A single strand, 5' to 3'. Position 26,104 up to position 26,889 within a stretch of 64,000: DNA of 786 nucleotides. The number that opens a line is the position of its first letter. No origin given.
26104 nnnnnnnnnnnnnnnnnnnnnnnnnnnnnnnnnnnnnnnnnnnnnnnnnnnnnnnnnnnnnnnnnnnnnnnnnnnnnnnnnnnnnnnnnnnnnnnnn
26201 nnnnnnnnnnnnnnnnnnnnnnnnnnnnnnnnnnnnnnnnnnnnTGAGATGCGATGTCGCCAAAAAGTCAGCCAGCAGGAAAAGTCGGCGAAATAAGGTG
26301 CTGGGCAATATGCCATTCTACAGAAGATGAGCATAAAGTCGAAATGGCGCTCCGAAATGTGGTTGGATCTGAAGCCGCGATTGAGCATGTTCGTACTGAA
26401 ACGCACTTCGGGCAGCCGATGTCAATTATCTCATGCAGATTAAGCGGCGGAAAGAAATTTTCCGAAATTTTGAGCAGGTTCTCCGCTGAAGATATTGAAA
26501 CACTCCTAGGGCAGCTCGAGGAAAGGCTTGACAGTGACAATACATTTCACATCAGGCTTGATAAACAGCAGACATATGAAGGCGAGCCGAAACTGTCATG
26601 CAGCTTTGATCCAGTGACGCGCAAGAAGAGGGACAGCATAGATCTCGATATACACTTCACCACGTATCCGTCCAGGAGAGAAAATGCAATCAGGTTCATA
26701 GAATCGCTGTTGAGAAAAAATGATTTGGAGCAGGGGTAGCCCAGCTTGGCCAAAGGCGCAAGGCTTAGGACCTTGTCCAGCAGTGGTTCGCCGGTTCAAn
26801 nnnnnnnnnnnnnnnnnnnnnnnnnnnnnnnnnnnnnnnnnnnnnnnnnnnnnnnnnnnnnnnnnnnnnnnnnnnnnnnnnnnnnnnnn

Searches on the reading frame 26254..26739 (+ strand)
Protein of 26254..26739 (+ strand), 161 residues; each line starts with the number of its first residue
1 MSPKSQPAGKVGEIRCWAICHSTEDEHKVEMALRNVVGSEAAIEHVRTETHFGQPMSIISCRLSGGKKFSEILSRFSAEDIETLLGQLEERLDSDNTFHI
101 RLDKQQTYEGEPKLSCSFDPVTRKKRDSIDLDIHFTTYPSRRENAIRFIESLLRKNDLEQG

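Call 4: search_protein_families(library=pfam, proteins=[window:26254-26739:+], max_evalue=1)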
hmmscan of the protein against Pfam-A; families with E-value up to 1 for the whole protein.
window:26254-26739:+ (161 aa): 1 family
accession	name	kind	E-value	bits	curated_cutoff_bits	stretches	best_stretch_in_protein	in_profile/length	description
PF01877.22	RNA_binding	-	1.7e-27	96.5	26.9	1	13-122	1-115/120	RNA binding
